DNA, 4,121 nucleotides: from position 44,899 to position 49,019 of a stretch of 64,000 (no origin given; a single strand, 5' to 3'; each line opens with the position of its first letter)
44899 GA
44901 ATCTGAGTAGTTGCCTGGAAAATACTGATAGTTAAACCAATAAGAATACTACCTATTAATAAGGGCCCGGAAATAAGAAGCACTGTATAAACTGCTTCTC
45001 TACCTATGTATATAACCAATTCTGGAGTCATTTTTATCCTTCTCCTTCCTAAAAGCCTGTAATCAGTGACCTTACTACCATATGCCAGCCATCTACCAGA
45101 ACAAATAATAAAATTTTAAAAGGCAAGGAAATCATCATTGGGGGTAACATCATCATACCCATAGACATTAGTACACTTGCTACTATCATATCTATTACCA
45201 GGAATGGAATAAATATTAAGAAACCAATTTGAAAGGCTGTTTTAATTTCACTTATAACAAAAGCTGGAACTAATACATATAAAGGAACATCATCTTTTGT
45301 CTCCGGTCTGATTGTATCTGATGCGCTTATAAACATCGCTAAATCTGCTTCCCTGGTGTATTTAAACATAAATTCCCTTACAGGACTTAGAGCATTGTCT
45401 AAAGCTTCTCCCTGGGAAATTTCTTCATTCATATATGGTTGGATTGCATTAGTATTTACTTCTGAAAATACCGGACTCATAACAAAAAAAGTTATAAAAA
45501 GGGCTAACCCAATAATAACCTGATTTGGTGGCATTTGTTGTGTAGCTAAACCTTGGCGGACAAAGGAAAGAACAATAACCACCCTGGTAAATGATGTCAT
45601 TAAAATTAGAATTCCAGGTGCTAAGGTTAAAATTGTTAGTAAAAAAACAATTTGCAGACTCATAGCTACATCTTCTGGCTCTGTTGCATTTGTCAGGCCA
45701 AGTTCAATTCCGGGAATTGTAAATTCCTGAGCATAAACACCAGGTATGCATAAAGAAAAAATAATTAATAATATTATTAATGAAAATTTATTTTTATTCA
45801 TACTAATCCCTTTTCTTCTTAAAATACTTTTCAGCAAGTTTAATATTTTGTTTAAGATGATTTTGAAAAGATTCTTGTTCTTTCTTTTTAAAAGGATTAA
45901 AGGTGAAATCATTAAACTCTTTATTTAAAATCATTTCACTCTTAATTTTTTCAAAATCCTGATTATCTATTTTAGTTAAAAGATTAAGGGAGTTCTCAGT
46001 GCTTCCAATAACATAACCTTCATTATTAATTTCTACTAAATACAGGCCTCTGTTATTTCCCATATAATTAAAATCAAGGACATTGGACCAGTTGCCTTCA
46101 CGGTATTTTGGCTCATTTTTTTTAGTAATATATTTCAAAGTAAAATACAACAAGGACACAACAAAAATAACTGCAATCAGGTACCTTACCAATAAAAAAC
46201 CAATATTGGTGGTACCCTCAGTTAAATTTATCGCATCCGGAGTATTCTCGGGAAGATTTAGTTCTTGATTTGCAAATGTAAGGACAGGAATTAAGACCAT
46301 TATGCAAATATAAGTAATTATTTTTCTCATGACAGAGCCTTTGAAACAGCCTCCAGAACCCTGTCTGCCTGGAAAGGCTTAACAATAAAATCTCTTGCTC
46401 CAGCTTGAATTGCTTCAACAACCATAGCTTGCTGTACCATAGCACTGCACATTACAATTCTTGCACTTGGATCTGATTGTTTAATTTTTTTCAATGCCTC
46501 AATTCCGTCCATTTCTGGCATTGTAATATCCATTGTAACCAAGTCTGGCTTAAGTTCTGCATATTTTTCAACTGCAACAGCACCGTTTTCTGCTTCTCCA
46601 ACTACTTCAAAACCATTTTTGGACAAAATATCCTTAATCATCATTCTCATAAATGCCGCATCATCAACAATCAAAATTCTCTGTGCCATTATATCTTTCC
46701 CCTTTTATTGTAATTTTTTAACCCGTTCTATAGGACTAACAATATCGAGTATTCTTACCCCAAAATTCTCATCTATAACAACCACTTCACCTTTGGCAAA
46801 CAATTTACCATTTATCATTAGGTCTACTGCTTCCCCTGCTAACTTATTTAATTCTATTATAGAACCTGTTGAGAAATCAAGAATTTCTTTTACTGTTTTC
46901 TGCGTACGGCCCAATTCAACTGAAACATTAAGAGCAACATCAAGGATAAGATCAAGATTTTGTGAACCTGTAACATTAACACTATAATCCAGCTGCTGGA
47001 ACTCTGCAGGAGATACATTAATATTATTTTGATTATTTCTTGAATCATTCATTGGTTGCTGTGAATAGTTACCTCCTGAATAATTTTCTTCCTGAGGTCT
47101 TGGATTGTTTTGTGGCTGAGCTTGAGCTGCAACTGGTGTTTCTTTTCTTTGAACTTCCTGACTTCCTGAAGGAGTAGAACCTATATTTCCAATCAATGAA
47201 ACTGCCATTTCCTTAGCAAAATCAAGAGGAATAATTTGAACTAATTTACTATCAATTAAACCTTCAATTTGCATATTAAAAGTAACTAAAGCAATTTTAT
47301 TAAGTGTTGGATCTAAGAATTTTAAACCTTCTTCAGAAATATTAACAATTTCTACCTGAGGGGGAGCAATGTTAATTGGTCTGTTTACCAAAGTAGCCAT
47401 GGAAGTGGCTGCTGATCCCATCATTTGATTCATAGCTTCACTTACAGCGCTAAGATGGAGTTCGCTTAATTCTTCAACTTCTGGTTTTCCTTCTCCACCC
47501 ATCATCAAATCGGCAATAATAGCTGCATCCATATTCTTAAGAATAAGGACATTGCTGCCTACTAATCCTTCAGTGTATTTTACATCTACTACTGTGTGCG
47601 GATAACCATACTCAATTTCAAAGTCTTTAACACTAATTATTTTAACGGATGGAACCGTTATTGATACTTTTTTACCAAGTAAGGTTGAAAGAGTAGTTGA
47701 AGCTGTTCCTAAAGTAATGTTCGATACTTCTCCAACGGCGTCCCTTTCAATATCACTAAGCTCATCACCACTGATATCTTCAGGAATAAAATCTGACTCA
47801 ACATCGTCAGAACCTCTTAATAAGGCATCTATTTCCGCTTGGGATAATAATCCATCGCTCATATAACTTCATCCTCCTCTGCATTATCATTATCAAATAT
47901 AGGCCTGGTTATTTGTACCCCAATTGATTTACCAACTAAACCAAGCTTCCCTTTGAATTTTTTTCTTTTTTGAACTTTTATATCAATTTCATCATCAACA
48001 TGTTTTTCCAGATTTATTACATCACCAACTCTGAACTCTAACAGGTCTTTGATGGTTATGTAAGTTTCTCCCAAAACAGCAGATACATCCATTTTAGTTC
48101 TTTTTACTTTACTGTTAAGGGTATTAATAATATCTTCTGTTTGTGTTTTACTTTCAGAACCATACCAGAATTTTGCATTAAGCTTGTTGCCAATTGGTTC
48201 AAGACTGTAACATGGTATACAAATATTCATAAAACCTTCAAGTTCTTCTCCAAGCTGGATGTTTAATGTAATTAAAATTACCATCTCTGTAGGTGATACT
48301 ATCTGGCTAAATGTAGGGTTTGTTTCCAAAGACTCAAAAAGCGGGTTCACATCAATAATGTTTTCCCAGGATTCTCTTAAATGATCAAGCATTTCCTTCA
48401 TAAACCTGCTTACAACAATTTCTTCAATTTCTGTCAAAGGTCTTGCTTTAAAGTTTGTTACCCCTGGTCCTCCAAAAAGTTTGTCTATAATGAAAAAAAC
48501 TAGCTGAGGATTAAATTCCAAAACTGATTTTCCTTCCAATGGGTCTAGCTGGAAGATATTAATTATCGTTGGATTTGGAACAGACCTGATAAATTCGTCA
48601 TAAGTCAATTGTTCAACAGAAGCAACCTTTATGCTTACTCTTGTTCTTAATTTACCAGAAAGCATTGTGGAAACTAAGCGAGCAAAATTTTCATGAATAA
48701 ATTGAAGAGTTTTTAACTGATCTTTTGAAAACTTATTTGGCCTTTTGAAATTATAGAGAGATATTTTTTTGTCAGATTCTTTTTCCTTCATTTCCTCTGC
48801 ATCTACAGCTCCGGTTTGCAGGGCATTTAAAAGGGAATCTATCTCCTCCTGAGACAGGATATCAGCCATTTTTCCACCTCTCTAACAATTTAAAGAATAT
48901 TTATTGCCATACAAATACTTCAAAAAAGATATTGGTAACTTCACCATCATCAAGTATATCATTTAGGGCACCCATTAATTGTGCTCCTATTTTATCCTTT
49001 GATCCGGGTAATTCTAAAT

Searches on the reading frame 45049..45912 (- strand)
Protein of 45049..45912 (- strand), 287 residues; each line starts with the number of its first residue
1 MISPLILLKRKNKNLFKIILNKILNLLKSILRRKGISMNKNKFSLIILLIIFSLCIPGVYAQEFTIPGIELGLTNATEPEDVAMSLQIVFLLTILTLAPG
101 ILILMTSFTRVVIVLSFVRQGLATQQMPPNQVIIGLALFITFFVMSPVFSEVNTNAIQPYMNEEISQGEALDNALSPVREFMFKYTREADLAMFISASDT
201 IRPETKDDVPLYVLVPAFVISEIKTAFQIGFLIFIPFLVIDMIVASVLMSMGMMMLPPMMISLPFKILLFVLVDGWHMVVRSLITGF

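Call 57: search_protein_families(library=pfam, proteins=[window:45049-45912:-], max_evalue=1e-8)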
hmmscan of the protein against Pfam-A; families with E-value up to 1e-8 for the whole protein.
window:45049-45912:- (287 aa): 1 family
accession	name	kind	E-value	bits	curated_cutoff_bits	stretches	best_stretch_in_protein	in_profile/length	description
PF00813.25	FliP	-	2.6e-85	285.6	26.9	1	91-283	1-191/191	FliP family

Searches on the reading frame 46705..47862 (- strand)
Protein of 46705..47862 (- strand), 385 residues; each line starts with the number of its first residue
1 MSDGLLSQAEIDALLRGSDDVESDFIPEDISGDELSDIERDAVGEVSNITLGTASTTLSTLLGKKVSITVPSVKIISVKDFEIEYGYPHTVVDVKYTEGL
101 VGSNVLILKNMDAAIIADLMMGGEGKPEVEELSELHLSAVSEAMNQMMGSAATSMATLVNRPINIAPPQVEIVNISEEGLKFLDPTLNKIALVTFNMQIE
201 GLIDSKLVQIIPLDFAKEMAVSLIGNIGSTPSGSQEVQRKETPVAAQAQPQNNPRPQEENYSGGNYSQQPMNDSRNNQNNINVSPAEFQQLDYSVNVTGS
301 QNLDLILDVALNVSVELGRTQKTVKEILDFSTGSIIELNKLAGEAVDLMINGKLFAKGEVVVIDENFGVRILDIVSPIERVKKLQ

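Call 56: search_protein_families(library=pfam, proteins=[window:46705-47862:-], max_evalue=1e-15)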
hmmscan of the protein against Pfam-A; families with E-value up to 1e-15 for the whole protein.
window:46705-47862:- (385 aa): 2 families
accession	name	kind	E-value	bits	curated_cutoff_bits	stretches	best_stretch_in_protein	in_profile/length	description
PF04509.17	CheC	-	1.4e-24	86.2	22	0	135-171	1-37/38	CheC-like family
PF01052.25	FliMN_C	-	8.9e-23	80.5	23.8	1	305-375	2-72/73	Type III flagellar switch regulator (C-ring) FliN C-term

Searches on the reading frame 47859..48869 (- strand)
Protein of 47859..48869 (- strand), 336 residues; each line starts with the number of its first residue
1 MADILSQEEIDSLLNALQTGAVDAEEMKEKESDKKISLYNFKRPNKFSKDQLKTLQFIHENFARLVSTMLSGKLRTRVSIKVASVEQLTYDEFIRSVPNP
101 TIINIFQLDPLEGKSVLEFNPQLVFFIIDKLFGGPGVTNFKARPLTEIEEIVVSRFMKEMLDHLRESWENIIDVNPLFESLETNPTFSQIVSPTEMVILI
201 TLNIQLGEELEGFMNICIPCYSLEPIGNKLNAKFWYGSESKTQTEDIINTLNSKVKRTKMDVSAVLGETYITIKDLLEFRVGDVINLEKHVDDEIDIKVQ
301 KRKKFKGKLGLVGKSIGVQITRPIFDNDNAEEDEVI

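Call 57: search_protein_families(library=pfam, proteins=[window:47859-48869:-], max_evalue=1e-8)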
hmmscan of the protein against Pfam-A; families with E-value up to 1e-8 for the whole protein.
window:47859-48869:- (336 aa): 2 families
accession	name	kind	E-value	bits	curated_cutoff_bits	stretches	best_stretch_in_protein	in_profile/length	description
PF02154.20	FliM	-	1.9e-68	230.6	27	1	39-230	1-192/192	Flagellar motor switch protein FliM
PF01052.25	FliMN_C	-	4.3e-23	81.5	23.8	1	254-324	2-72/73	Type III flagellar switch regulator (C-ring) FliN C-term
